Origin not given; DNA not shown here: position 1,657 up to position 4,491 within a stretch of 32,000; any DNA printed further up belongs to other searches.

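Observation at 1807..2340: TerY-P-type kinase continues in frame into a complete TonB-like module (TM, Pro/Ser spacer, TonB_C-like domain)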

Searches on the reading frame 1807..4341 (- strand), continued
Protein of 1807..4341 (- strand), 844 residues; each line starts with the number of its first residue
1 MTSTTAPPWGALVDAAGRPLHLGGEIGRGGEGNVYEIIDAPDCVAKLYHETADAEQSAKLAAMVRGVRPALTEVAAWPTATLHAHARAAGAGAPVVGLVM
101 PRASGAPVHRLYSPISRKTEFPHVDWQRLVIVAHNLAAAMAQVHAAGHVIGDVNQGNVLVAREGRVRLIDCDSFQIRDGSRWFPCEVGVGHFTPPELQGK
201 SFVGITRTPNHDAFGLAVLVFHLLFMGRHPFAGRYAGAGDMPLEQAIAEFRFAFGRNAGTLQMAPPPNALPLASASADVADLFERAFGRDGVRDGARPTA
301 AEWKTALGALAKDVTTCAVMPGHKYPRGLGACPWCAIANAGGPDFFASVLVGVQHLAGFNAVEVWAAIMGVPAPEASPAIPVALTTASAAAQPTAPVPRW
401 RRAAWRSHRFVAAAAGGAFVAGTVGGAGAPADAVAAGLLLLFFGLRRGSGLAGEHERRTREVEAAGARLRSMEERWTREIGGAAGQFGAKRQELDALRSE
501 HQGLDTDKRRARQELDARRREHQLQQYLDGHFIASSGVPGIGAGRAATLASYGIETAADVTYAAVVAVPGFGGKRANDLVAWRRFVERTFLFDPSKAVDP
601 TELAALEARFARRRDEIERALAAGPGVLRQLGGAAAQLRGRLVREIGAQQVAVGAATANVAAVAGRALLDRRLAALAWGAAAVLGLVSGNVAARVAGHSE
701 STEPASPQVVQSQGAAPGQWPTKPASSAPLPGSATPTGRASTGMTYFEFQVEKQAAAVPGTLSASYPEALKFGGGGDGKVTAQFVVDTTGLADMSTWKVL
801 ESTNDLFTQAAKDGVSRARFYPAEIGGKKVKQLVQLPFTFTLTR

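Call 63: search_protein_families(library=pfam, proteins=[P0087, P0007, P0045, P0054, P0079, P0027, P0102, P0068], max_evalue=0.01)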
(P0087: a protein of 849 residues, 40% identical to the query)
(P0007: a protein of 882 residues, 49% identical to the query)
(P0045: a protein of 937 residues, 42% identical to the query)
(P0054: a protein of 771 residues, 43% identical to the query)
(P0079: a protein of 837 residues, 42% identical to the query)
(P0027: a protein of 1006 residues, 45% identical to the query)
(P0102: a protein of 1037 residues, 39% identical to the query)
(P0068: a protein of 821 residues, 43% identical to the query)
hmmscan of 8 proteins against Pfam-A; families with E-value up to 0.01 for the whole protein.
P0087 (849 aa): 4 families
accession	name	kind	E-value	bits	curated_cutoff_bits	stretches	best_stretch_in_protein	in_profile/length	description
PF13103.11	TonB_2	-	2.9e-17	63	22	1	760-847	2-85/85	TonB C terminal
PF00069.31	Pkinase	-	0.00066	19.6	31.7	1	109-227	91-200/263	Protein kinase domain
PF06519.16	TolA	-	0.0032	18.1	25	1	753-837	7-85/96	TolA C-terminal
PF03544.19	TonB_C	-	0.0074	17.1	24.6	0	790-845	19-75/79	Gram-negative bacterial TonB protein C-terminal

P0007 (882 aa): 3 families
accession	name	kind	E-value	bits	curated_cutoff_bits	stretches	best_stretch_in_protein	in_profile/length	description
PF03544.19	TonB_C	-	4.2e-11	43.6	24.6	1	801-879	2-79/79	Gram-negative bacterial TonB protein C-terminal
PF00069.31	Pkinase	-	1.4e-05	25.1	31.7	1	127-230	101-199/263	Protein kinase domain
PF14520.12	HHH_5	-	0.007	17.3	27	0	531-569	6-47/57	Helix-hairpin-helix domain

P0045 (937 aa): 3 families
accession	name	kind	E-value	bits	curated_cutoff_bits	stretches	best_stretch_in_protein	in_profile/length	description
PF00069.31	Pkinase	-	1.3e-08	35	31.7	1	122-241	102-212/263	Protein kinase domain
PF23914.1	TPR_CcmH_CycH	-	0.0034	17.7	42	0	852-905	46-99/158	Cytochrome c-type biogenesis protein H TPR domain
PF07714.23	PK_Tyr_Ser-Thr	-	0.0052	16.6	23.1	0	117-225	101-207/258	Protein tyrosine and serine/threonine kinase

P0054 (771 aa): 1 family
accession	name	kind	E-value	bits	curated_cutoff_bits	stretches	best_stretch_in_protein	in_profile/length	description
PF00069.31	Pkinase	-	4.1e-07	30.1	31.7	1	122-262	102-232/263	Protein kinase domain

P0079 (837 aa): 1 family
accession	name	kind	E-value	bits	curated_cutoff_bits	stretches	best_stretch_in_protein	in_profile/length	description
PF00069.31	Pkinase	-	8.6e-09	35.6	31.7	1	110-227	91-200/263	Protein kinase domain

P0027 (1006 aa): 15 families
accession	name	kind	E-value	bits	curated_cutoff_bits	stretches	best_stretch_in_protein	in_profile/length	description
PF00515.34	TPR_1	-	9e-10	38.4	27.8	1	846-867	3-24/34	Tetratricopeptide repeat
PF07719.23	TPR_2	-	2.5e-08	33.9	27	0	846-868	3-25/34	Tetratricopeptide repeat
PF00069.31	Pkinase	-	2.5e-06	27.5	31.7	1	120-282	100-248/263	Protein kinase domain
PF23914.1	TPR_CcmH_CycH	-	3.2e-05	24.2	42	1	833-914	39-119/158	Cytochrome c-type biogenesis protein H TPR domain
PF13428.12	TPR_14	-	0.00013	22.8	23.5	0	811-852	2-43/44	Tetratricopeptide repeat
PF14559.12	TPR_19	-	0.0002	22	25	1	821-868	2-49/68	Tetratricopeptide repeat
PF13181.12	TPR_8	-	0.00039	20.8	25.7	0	846-868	3-25/34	Tetratricopeptide repeat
PF13424.12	TPR_12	-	0.00043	20.9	30.1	1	815-873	8-74/77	Tetratricopeptide repeat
PF08239.17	SH3_3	-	0.00046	20.7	27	1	957-1002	8-53/54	Bacterial SH3 domain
PF13431.12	TPR_17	-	0.00051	20.5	24.4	0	833-864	2-33/34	Tetratricopeptide repeat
PF13371.12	TPR_9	-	0.00092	19.6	35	1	818-872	3-57/73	Tetratricopeptide repeat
PF13414.12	TPR_11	-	0.0013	18.8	26.8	0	817-858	1-42/42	TPR repeat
PF13176.12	TPR_7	-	0.0041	17.5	27.9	0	846-868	1-23/36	Tetratricopeptide repeat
PF13493.11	DUF4118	-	0.005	17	28.4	0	393-446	24-76/107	Domain of unknown function (DUF4118)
PF13432.12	TPR_16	-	0.008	17.1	32.7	0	782-842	3-63/65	Tetratricopeptide repeat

P0102 (1037 aa): 17 families
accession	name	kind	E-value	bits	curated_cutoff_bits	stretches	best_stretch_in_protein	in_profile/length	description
PF07719.23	TPR_2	-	1.3e-13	50.4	27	2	826-856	3-33/34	Tetratricopeptide repeat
PF00515.34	TPR_1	-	2.6e-12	46.4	27.8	1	859-881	2-24/34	Tetratricopeptide repeat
PF13181.12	TPR_8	-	2.8e-10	40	25.7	1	825-855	2-32/34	Tetratricopeptide repeat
PF14559.12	TPR_19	-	3.1e-10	40.7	25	2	802-847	3-48/68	Tetratricopeptide repeat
PF13431.12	TPR_17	-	2.3e-09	37.2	24.4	1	847-878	2-33/34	Tetratricopeptide repeat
PF00069.31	Pkinase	-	2.8e-09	37.2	31.7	1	15-277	3-244/263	Protein kinase domain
PF13424.12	TPR_12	-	1.5e-08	35.1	30.1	1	800-854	13-75/77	Tetratricopeptide repeat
PF13428.12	TPR_14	-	1.3e-07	32.1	23.5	1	829-866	6-43/44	Tetratricopeptide repeat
PF13432.12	TPR_16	-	1.4e-07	32.2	32.7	1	796-856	3-63/65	Tetratricopeptide repeat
PF23914.1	TPR_CcmH_CycH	-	2.7e-07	31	42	1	847-930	39-121/158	Cytochrome c-type biogenesis protein H TPR domain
PF13414.12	TPR_11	-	3.7e-07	30.2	26.8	1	797-838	1-42/42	TPR repeat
PF13176.12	TPR_7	-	1.8e-05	24.9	27.9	0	860-882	1-23/36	Tetratricopeptide repeat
PF13371.12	TPR_9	-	8.5e-05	22.9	35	0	831-883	2-54/73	Tetratricopeptide repeat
PF13374.12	TPR_10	-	9.3e-05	22.8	27.5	0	828-853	6-31/42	Tetratricopeptide repeat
PF18348.7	SH3_16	-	0.00075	19.7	25.8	1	966-1003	1-37/49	Bacterial dipeptidyl-peptidase Sh3 domain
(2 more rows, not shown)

P0068 (821 aa): 16 families
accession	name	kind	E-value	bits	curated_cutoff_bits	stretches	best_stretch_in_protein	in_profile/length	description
PF13414.12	TPR_11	-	2.3e-17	62.9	26.8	2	767-802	4-39/42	TPR repeat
PF00515.34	TPR_1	-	1e-16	60.4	27.8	2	758-790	2-34/34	Tetratricopeptide repeat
PF07719.23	TPR_2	-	4.9e-14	51.6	27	2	757-790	1-34/34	Tetratricopeptide repeat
PF14559.12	TPR_19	-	1e-12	48.6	25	2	735-797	3-64/68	Tetratricopeptide repeat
PF13432.12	TPR_16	-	6.6e-10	39.7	32.7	1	735-791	9-65/65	Tetratricopeptide repeat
PF13181.12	TPR_8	-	4.3e-09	36.2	25.7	1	757-790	1-34/34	Tetratricopeptide repeat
PF13424.12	TPR_12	-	6.2e-09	36.4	30.1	1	756-820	2-74/77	Tetratricopeptide repeat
PF13374.12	TPR_10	-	8.8e-09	35.5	27.5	0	791-820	2-31/42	Tetratricopeptide repeat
PF13431.12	TPR_17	-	1e-08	35.2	24.4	1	745-776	1-32/34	Tetratricopeptide repeat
PF13176.12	TPR_7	-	7.4e-08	32.3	27.9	0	793-819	1-27/36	Tetratricopeptide repeat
PF12895.13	ANAPC3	-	2.4e-07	31.4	27.2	1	737-816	3-81/82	Anaphase-promoting complex, cyclosome, subunit 3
PF00069.31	Pkinase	-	1e-06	28.8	31.7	1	121-225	99-198/263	Protein kinase domain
PF13428.12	TPR_14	-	6.2e-06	26.8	23.5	1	758-798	2-42/44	Tetratricopeptide repeat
PF13174.12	TPR_6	-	1.2e-05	26.1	26.3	0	763-789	6-32/33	Tetratricopeptide repeat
PF13371.12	TPR_9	-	6.3e-05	23.4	35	1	765-819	3-57/73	Tetratricopeptide repeat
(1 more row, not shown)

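Call 67: predict_structure(alignment_id=A2)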
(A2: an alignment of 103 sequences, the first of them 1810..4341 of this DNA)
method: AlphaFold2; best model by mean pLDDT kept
length: 844 residues; sequences in the alignment: 103
mean_pLDDT: 85.8   pTM: 0.69
mean pLDDT of the five models: 85.8, 84.2, 83.6, 82.8, 82.2
residues with pLDDT >= 90: 600; 70-90: 110; 50-70: 51; < 50: 83
segments of 3 or more residues with pLDDT < 50: 687-767
pLDDT, mean of each block of 10 residues (from residue 1): 65 96 95 97 97 96 97 98 85 93 97 88 95 98 97 97 96 95 96 98 96 98 97 96 97 98 95 97 98 96 98 96 96 93 84 81 94 89 67 92 93 93 84 94 94 95 97 96 96 98 98 95 95 96 95 97 97 97 97 94 95 94 92 93 94 94 72 65 53 35 35 31 33 29 29 31 46 65 89 91 83 86 73 77 58
secondary structure, 60 per line:
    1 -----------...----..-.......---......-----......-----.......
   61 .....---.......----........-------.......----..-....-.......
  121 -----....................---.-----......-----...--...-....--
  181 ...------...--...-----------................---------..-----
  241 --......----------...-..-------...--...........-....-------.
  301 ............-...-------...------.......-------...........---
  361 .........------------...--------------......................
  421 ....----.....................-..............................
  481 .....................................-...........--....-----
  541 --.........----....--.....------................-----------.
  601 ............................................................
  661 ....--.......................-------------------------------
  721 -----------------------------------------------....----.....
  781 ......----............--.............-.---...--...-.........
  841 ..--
elements in order (helices of 4 or more, strands of 3 or more residues): E12-14 E22-28 E32-37 E43-48 H54-65 H69-74 E80-84 E95-101 H109-112 H114-120 H126-145 E158-160 E166-168 E175-178 E181-183 H209-224 H243-248 H277-287 H289-292 H300-312 E314-316 E324-326 H333-339 H347-357 H361-369 H399-424 H429-449 H451-517 H519-529 H543-551 H562-566 H573-588 H600-664 H667-689 H768-771 E776-786 E791-802 H805-817 E823-825 E828-830 E832-842
